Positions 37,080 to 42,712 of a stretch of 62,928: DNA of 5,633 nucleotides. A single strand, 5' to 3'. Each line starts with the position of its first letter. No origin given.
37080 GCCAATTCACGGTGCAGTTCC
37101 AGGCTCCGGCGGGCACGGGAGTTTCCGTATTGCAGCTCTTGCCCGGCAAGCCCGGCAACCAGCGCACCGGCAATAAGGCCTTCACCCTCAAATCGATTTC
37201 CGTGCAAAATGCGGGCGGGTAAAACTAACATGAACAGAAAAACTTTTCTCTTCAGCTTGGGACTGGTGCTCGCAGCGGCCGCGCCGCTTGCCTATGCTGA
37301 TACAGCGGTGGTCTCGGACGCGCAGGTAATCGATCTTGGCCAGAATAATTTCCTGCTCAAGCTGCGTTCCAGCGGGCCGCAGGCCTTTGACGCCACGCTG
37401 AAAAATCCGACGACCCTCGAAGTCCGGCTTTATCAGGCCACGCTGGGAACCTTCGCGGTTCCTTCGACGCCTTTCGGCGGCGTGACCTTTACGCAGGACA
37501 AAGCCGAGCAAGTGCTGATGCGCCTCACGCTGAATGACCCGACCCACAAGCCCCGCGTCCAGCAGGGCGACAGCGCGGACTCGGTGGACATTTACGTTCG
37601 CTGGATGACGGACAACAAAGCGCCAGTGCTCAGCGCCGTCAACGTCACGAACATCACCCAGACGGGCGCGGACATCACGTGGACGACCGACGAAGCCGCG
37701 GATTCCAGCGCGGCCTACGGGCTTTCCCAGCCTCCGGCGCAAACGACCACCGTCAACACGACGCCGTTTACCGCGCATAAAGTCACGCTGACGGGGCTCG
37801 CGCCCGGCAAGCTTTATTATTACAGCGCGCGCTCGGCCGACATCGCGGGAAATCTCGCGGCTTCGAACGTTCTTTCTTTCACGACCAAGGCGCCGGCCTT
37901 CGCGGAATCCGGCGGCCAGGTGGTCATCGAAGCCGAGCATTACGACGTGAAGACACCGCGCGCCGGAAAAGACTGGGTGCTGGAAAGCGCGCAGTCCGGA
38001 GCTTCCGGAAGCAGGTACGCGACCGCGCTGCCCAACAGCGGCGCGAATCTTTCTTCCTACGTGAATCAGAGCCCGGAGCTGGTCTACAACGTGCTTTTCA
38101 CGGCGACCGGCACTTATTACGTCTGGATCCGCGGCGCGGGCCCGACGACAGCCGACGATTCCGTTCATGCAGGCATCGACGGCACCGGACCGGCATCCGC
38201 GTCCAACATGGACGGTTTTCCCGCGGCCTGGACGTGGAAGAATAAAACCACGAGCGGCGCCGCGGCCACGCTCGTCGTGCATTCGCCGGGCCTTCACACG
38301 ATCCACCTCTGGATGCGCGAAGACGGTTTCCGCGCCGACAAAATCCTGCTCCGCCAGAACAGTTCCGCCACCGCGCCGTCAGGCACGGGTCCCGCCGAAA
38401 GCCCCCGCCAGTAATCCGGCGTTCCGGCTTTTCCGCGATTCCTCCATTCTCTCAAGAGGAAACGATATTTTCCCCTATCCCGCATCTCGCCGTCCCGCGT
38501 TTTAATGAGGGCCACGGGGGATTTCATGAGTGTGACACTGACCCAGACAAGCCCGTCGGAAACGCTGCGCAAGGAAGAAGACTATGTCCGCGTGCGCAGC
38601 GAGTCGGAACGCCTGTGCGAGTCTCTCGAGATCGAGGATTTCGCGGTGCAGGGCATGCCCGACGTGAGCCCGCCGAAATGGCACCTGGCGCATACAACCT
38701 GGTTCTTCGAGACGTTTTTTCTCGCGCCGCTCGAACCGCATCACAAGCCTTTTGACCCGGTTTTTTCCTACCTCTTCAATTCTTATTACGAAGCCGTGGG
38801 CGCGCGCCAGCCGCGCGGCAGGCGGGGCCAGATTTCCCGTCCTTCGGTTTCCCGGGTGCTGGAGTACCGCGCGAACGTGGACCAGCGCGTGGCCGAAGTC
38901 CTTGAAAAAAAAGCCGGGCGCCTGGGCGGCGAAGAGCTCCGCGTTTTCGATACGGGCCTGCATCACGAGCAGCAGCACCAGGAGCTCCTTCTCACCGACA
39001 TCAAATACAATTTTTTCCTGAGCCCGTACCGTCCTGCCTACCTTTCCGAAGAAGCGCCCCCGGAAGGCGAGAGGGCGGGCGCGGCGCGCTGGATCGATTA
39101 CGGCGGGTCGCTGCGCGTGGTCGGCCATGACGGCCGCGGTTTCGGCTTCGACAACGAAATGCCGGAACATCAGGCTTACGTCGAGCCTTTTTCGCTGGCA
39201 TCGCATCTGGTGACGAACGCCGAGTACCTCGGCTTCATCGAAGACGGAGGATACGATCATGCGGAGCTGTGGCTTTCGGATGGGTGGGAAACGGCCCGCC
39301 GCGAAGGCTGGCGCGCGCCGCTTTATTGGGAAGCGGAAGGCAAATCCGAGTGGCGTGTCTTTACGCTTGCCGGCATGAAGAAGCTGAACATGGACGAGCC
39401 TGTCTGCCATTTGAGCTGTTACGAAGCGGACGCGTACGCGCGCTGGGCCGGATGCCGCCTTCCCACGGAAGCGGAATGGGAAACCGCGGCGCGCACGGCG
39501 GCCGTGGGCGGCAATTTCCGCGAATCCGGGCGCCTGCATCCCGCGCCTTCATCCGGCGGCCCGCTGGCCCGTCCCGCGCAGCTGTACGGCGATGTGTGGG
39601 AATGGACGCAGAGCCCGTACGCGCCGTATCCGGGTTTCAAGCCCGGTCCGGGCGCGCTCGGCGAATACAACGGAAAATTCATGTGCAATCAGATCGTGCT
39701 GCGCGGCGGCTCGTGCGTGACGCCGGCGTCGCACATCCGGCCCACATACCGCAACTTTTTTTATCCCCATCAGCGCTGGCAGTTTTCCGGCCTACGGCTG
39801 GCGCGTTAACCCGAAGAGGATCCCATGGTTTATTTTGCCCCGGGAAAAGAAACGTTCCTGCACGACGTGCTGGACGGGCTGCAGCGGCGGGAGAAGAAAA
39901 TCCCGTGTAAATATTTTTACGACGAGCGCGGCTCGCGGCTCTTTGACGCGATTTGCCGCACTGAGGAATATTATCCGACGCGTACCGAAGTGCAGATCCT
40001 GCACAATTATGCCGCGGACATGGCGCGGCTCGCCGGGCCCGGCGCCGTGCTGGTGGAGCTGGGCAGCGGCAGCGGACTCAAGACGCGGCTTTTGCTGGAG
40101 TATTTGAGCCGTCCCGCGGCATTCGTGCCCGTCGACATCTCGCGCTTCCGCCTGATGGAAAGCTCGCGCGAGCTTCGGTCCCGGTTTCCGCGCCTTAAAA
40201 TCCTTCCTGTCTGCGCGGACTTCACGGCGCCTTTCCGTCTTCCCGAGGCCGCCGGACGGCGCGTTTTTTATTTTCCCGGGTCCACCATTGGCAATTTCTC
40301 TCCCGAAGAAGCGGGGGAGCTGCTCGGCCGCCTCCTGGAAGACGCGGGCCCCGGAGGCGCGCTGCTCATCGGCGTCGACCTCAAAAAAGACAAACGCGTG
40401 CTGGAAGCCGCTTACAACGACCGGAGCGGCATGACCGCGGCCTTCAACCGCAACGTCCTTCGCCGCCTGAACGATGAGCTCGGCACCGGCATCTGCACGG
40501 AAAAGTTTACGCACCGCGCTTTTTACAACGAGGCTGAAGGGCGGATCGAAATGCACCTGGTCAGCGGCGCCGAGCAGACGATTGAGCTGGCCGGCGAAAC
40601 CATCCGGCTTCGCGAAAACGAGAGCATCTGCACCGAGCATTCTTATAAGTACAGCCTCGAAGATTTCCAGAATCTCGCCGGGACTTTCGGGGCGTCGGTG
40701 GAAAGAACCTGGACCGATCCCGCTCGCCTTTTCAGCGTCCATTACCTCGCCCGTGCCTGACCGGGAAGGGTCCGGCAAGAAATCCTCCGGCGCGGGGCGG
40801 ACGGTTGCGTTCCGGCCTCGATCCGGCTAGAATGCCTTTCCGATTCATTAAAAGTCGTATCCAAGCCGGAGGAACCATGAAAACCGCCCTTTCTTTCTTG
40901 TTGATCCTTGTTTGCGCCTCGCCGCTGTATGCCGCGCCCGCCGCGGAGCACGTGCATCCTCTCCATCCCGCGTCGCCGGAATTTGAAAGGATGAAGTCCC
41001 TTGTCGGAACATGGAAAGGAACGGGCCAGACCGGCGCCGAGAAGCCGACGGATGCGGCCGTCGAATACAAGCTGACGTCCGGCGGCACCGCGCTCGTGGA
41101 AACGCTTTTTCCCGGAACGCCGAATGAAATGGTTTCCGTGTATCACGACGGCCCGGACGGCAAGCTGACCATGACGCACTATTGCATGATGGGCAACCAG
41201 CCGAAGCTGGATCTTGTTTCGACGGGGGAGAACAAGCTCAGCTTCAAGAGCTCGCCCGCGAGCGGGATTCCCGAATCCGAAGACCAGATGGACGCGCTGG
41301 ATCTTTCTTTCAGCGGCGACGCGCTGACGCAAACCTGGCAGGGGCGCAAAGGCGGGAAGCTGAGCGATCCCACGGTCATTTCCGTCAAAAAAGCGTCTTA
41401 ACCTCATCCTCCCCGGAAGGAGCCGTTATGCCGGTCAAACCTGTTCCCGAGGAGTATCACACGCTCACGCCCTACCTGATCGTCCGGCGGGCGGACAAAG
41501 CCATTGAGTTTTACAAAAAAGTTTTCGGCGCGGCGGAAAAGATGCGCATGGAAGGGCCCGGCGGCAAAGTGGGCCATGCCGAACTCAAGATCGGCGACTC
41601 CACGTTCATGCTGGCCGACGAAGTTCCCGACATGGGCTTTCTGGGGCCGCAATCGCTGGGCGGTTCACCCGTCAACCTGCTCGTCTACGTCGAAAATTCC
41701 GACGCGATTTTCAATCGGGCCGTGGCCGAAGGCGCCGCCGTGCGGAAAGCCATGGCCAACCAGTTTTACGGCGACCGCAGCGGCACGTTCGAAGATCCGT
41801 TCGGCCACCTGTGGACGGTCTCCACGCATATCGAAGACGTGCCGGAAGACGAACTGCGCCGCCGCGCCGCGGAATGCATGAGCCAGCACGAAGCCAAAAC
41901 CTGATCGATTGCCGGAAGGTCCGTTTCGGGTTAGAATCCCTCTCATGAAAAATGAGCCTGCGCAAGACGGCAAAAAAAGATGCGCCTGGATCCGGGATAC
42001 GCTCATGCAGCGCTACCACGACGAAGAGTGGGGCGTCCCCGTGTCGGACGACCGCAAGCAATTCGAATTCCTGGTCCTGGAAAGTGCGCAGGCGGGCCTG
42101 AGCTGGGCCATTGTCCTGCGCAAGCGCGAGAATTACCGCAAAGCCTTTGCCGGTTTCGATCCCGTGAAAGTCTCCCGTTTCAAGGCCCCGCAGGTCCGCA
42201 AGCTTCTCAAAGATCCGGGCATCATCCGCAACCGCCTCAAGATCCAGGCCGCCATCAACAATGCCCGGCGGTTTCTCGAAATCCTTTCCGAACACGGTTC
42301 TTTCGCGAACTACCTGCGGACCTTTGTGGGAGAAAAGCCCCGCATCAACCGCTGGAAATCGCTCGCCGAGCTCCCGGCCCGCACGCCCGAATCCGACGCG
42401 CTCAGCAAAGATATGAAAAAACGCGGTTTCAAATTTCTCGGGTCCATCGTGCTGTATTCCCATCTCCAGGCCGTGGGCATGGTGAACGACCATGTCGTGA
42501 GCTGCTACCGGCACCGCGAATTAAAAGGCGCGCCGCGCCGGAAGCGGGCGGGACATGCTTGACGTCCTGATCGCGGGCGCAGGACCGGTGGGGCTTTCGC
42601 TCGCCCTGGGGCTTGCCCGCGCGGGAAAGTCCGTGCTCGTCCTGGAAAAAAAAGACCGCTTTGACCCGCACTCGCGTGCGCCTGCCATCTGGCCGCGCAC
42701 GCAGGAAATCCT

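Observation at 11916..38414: T2SS-like operon physically fused to a PEP-CTERM protein, two >2000-aa Ig-repeat proteins and a lectin-like protein: candidate dedicated secretion/adhesion island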

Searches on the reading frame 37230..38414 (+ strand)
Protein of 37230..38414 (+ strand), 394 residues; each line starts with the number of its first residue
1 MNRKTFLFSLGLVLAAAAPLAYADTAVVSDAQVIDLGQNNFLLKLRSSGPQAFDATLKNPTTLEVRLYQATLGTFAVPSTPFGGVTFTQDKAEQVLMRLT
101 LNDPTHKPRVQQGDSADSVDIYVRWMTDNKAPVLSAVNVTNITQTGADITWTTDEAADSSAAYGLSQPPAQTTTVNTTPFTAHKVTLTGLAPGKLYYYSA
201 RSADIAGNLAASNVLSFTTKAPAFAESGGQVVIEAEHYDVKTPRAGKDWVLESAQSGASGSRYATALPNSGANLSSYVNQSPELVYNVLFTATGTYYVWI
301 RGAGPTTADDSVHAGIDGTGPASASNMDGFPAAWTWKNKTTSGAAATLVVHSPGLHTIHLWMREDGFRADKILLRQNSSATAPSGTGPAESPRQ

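Call 5: search_protein_families(library=pfam, proteins=[window:37230-38414:+], max_evalue=0.01)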
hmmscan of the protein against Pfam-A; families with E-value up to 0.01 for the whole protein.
window:37230-38414:+ (394 aa): 4 families
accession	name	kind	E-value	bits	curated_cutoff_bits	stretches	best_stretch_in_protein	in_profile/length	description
PF17829.7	GH115_C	-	3.2e-15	56.8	24.1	1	224-390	2-172/172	Glycosyl hydrolase family 115 C-terminal domain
PF16656.11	Pur_ac_phosph_N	-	1.3e-09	38.9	30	1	137-219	6-93/93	Purple acid Phosphatase, N-terminal domain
PF00041.27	fn3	-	2.6e-05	24.8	25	1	136-217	5-83/84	Fibronectin type III domain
PF14238.11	DUF4340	-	0.0039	17.8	25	1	137-287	14-165/183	Domain of unknown function (DUF4340)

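Call 11: search_protein_families(library=ncbifam, proteins=[window:37230-38414:+], max_evalue=0.01)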
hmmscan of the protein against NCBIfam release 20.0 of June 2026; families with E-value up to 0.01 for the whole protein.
window:37230-38414:+ (394 aa): 0 families

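Call 17: find_homologous_proteins(query=window:37230-38414:+, max_evalue=0.001)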
Query window:37230-38414:+ (394 aa): 161 proteins with E <= 0.001 among 8000 candidates; the best 120 are listed.
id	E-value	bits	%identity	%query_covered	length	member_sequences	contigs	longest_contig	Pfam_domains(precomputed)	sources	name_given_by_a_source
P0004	7.2e-257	869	100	100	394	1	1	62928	PF17829.8,PF16656.12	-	-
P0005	2.8e-144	499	47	77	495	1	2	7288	PF17829.8,PF16656.12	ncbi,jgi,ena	-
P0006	1.1e-143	497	52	67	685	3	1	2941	PF17829.8,PF13472.13,PF00657.29,PF16656.12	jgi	-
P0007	5.1e-142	491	54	68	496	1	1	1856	PF17829.8,PF16656.12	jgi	jgi:hypothetical protein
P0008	2.0e-140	486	53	68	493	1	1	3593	PF17829.8,PF16656.12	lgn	-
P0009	8.2e-126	438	53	98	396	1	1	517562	PF17829.8,PF00041.28,PF16656.12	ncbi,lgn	-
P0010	1.6e-123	430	52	100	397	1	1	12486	PF17829.8,PF16656.12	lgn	-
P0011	1.8e-123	430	51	100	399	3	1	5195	PF17829.8,PF00041.28,PF16656.12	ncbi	-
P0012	1.6e-121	424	50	99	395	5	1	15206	PF17829.8,PF16656.12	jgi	-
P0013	1.9e-117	410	51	94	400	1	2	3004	PF17829.8,PF00041.28,PF16656.12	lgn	-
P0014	1.9e-110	387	51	93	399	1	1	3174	PF17829.8,PF00041.28,PF16656.12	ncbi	-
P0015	8.5e-110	385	49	67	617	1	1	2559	PF17829.8,PF13472.13,PF00657.29,PF16656.12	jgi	jgi:lysophospholipase L1-like esterase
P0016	2.2e-108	381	48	100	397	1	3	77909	PF17829.8,PF00041.28,PF16656.12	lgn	-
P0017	4.0e-105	370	47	100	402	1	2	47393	PF17829.8,PF00041.28,PF16656.12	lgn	-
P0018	1.1e-104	368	47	99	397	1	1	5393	PF17829.8,PF00041.28,PF16656.12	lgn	-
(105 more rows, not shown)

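Call 18: find_encoding_contigs(protein=P0009, flank=10000, max_places=3)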
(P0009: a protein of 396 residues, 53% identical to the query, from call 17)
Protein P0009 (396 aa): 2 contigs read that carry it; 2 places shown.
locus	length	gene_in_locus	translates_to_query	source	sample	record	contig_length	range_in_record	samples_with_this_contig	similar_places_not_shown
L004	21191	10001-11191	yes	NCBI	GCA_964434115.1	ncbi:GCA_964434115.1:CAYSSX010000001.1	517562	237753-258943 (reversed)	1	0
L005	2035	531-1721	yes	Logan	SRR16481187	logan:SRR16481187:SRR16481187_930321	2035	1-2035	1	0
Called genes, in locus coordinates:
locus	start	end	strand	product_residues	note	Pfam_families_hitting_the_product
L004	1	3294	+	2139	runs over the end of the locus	PF05345:He_PIG, PF17963:Big_9 (weak), PF13620:CarboxypepD_reg, PF13715:CarbopepD_reg_2, PF00036:EF-hand_1 (faint)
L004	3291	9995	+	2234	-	PF17957:Big_7 (faint), PF13205:Big_5, PF26918:Ig_Eae (weak), PF02368:Big_2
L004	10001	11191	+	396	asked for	PF00041:fn3 (weak), PF16656:Pur_ac_phosph_N, PF17829:GH115_C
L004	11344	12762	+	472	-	PF00919:UPF0004, PF04055:Radical_SAM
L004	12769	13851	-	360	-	PF00990:GGDEF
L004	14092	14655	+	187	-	PF03853:YjeF_N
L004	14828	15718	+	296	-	PF04055:Radical_SAM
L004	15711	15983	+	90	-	PF00364:Biotin_lipoyl, PF25917:BSH_RND (faint), PF25984:BSH_YknX (faint), PF25919:BSH_CusB (weak)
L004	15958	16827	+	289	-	PF01177:Asp_Glu_race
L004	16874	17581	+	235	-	PF00733:Asn_synthase (weak), PF02568:ThiI (faint), PF06508:QueC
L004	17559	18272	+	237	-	PF04055:Radical_SAM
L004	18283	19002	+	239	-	PF01138:RNase_PH, PF03725:RNase_PH_C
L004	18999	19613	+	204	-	PF01725:Ham1p_like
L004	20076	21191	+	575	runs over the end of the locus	PF07973:tRNA_SAD, PF00587:tRNA-synt_2b, PF03129:HGTP_anticodon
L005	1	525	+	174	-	?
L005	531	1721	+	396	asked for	PF00041:fn3 (weak), PF16656:Pur_ac_phosph_N, PF17829:GH115_C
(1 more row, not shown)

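Call 19: find_encoding_contigs(protein=P0016, flank=10000, max_places=3)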
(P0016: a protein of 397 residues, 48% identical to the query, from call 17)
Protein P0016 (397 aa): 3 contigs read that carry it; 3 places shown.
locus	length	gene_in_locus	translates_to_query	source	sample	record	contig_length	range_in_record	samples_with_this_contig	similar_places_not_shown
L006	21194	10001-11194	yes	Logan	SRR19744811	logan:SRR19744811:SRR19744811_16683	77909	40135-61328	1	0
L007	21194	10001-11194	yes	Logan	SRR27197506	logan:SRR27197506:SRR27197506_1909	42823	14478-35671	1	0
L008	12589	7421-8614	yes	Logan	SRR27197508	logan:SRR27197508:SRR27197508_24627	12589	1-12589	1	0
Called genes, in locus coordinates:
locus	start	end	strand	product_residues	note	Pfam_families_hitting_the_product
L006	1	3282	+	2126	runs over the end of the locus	PF05345:He_PIG (weak), PF17963:Big_9 (weak), PF13620:CarboxypepD_reg (weak), PF13715:CarbopepD_reg_2 (weak)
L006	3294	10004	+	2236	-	PF17957:Big_7 (faint), PF13205:Big_5, PF02368:Big_2 (weak), PF22359:Big-like (faint), PF02368:Big_2, PF26918:Ig_Eae (weak)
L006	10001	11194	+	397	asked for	PF00041:fn3, PF16656:Pur_ac_phosph_N (weak), PF17829:GH115_C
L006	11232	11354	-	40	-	-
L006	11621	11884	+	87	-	-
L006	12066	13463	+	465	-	PF00919:UPF0004, PF04055:Radical_SAM, PF01938:TRAM (weak)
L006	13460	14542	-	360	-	PF00990:GGDEF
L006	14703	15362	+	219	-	PF03853:YjeF_N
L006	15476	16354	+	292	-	PF04055:Radical_SAM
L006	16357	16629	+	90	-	PF00364:Biotin_lipoyl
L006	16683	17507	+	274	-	PF01177:Asp_Glu_race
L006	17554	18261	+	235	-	PF00733:Asn_synthase, PF02568:ThiI (faint), PF01171:ATP_bind_3 (faint), PF06508:QueC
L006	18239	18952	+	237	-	PF13353:Fer4_12, PF04055:Radical_SAM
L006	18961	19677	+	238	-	PF01138:RNase_PH, PF03725:RNase_PH_C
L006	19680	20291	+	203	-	PF01725:Ham1p_like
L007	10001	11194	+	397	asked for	PF00041:fn3, PF16656:Pur_ac_phosph_N (weak), PF17829:GH115_C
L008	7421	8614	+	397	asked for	PF00041:fn3, PF16656:Pur_ac_phosph_N (weak), PF17829:GH115_C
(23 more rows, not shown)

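Call 20: find_encoding_contigs(protein=P0017, flank=10000, max_places=3)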
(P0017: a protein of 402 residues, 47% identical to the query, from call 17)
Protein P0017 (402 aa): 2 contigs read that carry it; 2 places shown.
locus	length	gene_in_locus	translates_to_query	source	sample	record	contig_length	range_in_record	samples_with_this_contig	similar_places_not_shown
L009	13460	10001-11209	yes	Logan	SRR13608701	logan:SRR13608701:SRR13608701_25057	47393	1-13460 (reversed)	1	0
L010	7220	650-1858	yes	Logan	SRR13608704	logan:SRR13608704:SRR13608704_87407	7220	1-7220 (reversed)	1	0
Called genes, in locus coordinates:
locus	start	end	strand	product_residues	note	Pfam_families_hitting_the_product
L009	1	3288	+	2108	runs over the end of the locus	PF17892:Cadherin_5 (faint), PF17963:Big_9 (weak), PF05345:He_PIG, PF17963:Big_9 (weak), PF13620:CarboxypepD_reg, PF13715:CarbopepD_reg_2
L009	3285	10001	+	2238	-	PF17936:Big_6 (faint), PF13205:Big_5 (weak), PF17957:Big_7 (weak)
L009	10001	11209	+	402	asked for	PF00041:fn3 (faint), PF16656:Pur_ac_phosph_N (weak), PF17829:GH115_C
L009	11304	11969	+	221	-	PF00226:DnaJ, PF01556:DnaJ_C (weak)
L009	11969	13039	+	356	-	PF18306:LDcluster4, PF03641:Lysine_decarbox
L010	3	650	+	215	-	?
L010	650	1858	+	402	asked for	PF00041:fn3 (faint), PF16656:Pur_ac_phosph_N (weak), PF17829:GH115_C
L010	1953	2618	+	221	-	PF00226:DnaJ, PF01556:DnaJ_C (weak)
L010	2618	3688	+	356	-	PF18306:LDcluster4, PF03641:Lysine_decarbox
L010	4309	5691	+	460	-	PF00919:UPF0004, PF04055:Radical_SAM, PF18693:TRAM_2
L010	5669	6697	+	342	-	PF01066:CDP-OH_P_transf, PF04608:PgpA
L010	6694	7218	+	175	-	?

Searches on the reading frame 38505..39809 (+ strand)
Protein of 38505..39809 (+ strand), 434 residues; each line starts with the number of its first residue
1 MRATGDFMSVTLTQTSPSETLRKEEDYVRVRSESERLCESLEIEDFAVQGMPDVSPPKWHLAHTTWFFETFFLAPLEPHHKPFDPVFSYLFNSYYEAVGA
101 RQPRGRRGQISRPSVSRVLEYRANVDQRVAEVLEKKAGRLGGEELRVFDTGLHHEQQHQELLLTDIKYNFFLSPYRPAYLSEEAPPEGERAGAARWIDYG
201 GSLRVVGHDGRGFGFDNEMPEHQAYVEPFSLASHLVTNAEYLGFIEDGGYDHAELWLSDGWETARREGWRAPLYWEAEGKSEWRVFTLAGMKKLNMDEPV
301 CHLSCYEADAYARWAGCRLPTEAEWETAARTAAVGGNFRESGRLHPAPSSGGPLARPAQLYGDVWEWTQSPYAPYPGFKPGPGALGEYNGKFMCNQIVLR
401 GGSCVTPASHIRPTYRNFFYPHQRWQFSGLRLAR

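Call 9: search_protein_families(library=pfam, proteins=[window:38505-39809:+], max_evalue=0.001)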
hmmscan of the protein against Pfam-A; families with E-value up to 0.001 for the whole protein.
window:38505-39809:+ (434 aa): 2 families
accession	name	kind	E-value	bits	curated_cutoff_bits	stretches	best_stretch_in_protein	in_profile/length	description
PF03781.23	FGE-sulfatase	-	4.8e-36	125.2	23.3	2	200-346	10-139/255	Sulfatase-modifying factor enzyme 1-like domain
PF12867.12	DinB_2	-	2.6e-08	34.8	24.8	1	27-160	2-126/128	DinB superfamily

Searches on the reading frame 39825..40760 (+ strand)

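Call 9: search_protein_families(library=pfam, proteins=[window:39825-40760:+], max_evalue=0.001)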
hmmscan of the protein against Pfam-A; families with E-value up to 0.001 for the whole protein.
window:39825-40760:+ (311 aa): 1 family
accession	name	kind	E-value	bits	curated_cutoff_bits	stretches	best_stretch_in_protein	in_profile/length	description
PF10017.15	Methyltransf_33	-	1.7e-107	359.4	23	1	13-309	3-303/304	Histidine-specific methyltransferase, SAM-dependent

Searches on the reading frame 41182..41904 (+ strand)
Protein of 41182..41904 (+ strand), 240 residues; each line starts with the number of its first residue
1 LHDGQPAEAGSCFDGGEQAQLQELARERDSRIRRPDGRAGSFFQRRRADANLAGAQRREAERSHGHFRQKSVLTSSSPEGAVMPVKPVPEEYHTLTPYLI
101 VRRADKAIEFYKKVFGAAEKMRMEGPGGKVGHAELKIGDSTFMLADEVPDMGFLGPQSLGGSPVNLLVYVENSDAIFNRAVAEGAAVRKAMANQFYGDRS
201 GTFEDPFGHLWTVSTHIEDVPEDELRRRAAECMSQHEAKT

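Call 9: search_protein_families(library=pfam, proteins=[window:41182-41904:+], max_evalue=0.001)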
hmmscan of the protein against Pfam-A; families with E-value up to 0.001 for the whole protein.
window:41182-41904:+ (240 aa): 3 families
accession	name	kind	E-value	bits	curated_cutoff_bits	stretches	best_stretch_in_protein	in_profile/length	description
PF00903.31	Glyoxalase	-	2e-13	51.2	20.6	1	99-212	7-120/121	Glyoxalase/Bleomycin resistance protein/Dioxygenase superfamily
PF22656.2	At5g48480-like_N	-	9e-07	29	27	1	103-146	8-58/59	Glyoxalase At5g48480-like, N-terminal domain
PF18029.7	Glyoxalase_6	-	0.00018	22.5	23.6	0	102-213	7-105/106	Glyoxalase-like domain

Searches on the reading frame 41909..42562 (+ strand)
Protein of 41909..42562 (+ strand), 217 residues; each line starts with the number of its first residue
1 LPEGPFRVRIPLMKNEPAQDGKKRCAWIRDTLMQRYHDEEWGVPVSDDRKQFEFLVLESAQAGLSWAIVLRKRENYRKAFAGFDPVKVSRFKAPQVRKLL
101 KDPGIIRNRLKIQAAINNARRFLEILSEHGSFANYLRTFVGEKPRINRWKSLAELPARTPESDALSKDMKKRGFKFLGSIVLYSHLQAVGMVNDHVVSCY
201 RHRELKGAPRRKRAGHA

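Call 90: search_protein_families(library=pfam, proteins=[window:41909-42562:+], max_evalue=0.001)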
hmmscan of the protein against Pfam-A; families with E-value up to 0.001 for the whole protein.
window:41909-42562:+ (217 aa): 1 family
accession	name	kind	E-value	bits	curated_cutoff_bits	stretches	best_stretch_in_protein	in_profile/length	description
PF03352.18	Adenine_glyco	-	1.5e-75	253.4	25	1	30-202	5-177/177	Methyladenine glycosylase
